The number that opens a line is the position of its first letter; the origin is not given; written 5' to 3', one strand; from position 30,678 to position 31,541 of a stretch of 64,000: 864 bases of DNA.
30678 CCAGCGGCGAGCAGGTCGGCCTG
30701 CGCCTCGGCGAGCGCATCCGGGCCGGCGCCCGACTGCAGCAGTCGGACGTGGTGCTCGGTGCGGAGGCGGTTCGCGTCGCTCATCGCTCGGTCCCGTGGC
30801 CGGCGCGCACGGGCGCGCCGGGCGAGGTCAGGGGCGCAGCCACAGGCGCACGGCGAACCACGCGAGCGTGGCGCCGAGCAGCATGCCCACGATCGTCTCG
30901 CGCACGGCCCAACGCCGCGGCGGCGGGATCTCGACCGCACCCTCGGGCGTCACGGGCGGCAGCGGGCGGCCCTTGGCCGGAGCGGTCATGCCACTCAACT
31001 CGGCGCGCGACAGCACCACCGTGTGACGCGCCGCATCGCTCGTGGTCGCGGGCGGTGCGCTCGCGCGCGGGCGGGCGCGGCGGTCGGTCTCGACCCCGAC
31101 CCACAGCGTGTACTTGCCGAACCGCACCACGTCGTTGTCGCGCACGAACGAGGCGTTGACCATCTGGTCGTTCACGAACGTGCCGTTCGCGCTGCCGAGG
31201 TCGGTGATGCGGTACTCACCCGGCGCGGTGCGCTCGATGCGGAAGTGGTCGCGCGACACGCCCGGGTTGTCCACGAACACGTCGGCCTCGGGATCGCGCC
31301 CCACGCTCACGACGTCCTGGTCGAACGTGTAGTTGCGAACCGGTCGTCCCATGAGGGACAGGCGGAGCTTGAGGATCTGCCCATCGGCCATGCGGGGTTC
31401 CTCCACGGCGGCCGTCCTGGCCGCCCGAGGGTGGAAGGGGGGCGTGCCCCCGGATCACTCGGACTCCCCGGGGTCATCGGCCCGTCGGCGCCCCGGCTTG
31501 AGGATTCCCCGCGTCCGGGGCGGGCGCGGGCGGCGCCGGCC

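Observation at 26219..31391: Operon coupling an FHA protein, a HEAT-repeat Ser/Thr kinase, two tandem PilT-like ATPases and an HD-GYP protein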

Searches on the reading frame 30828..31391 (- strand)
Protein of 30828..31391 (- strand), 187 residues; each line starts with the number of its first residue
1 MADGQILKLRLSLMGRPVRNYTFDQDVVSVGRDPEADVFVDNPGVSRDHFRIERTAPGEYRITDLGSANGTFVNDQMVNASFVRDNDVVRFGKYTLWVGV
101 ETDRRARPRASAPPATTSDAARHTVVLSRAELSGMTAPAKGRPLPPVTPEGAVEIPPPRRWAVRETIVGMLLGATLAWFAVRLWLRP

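Call 5: search_protein_families(library=pfam, proteins=[window:30828-31391:-], max_evalue=0.01)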
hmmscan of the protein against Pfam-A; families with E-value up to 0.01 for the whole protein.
window:30828-31391:- (187 aa): 2 families
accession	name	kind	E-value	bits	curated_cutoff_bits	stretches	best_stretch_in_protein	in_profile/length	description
PF00498.31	FHA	-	2.1e-18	66.9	20.7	1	28-92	1-67/67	FHA domain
PF16697.10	Yop-YscD_cpl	-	7.4e-12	45.8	33.2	1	21-97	12-89/94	Inner membrane component of T3SS, cytoplasmic domain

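Call 6: search_protein_families(library=ncbifam, proteins=[window:30828-31391:-], max_evalue=0.01)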
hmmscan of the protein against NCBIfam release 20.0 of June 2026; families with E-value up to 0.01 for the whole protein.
window:30828-31391:- (187 aa): 6 families
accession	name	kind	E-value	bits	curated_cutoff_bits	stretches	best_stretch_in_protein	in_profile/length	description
NF041660.2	oxygluDhInhib_OdhI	equivalog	5e-18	65.2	200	1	21-96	51-125/130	oxoglutarate dehydrogenase inhibitor Odhl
NF033760.1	gliding_GltG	equivalog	4.5e-16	58.5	650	1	16-149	14-145/650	adventurous gliding motility protein GltG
NF052573.1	HisKinEspAMyxo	equivalog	8.7e-13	47.2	1400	1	20-96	40-116/755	serine histidine kinase EspA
TIGR03354.1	VI_FHA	hypoth_equivalog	8.6e-11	42.3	120.25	1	20-141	18-147/420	type VI secretion system-associated FHA domain protein TagH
NF049868.1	FhaB_Rv0019c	equivalog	4.7e-10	39.7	125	1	22-96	82-156/158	FHA domain-containing protein FhaB/FipA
NF052403.1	ESX1TransRegEspM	equivalog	5.6e-10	38.6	550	1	21-95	24-96/367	ESX-1 type VII secretion system transcriptional regulator EspM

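Call 29: find_related_loci(query=A1, collection=genome_contigs, flank=10000)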
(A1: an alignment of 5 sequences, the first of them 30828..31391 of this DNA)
Query A1 (187 aa) in genome_contigs; peptide patterns used: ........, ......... (x = any residue, [..] = any of these).
52 stretches matched a pattern; 36 encode a relative of the query (tblastn E <= 1e-3); 36 distinct loci.
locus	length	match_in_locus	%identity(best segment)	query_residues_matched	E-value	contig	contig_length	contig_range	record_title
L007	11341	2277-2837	94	1-187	2e-107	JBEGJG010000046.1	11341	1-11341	MAG: Candidatus Eisenbacteria bacterium isolate NASQAN2015_150_F_bin.10 scaffold_103, whole genome shotgun sequence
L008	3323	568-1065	67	1-160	4e-69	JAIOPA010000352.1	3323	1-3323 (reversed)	MAG: Candidatus Eisenbacteria bacterium isolate LakeFargette_0920_ALND_MAG_69_13 LacPavin_0920_ALND_scaffold_731716, who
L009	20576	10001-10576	60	4-187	1e-67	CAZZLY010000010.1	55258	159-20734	MAG TPA_asm: uncultured bacterium isolate SRP124364_co1_304 genome assembly, contig: NODE_303_length_55258_cov_15.194174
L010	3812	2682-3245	59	1-186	7e-67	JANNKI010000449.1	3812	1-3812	MAG: bacterium isolate SOY_4_C_metabat_154 SOY_4_C_k141_3367026, whole genome shotgun sequence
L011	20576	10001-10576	55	1-182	2e-64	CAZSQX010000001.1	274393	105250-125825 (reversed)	MAG TPA_asm: uncultured bacterium isolate binchicken_co107_287 genome assembly, contig: NODE_49_length_274393_cov_7.5616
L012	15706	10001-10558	59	5-185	2e-62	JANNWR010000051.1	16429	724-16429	MAG: bacterium isolate VAR_34_metabat_33 VAR_34_k141_235301, whole genome shotgun sequence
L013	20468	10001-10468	65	1-156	6e-62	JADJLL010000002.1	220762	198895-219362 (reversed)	MAG: Candidatus Eisenbacteria bacterium isolate EsbW_18-Q3-R4-48_BAT3C.113 tig00007934-10-2213370, whole genome shotgun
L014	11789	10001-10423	67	1-144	9e-61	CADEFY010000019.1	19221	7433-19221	uncultured bacterium isolate Candidatus Eisenbacteria sp. RBC018 genome assembly, contig: MAG018_19, whole genome shotgu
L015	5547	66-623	56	1-184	9e-61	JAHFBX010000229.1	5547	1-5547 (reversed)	MAG: Candidatus Eisenbacteria bacterium isolate nzgw208 NODE_10328_length_5548_cov_2.845034, whole genome shotgun sequen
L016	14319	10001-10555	57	1-181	7e-61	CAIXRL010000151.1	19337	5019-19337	MAG: Candidatus Eisenbacteria bacterium isolate AlinenSediments_bin-1799 genome assembly, contig: bin-1799:151/850, whol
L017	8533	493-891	71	1-132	2e-60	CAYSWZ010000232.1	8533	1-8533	MAG TPA_asm: uncultured bacterium isolate binchicken_co279_112 genome assembly, contig: k141_3450312, whole genome shotg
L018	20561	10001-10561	56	5-186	2e-60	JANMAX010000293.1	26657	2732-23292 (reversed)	MAG: bacterium isolate OTE_1_metabat_47 OTE_1_k141_514264, whole genome shotgun sequence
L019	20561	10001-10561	56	1-185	4e-60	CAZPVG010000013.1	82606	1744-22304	MAG TPA_asm: uncultured bacterium isolate SRP214966_co3_380 genome assembly, contig: NODE_130_length_82606_cov_10.897845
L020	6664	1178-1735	56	1-184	5e-60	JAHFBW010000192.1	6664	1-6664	MAG: Candidatus Eisenbacteria bacterium isolate nzgw207 NODE_14576_length_6665_cov_3.137836, whole genome shotgun sequen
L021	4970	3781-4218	64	1-148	1e-59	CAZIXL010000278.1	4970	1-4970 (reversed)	MAG TPA_asm: uncultured bacterium isolate binchicken_co118_82 genome assembly, contig: NODE_24263_length_4970_cov_4.1220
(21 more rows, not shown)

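Call 54: search_protein_families(library=padloc, proteins=[window:30828-31391:-], max_evalue=0.001)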
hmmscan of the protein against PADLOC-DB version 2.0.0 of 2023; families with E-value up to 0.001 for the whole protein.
window:30828-31391:- (187 aa): 0 families
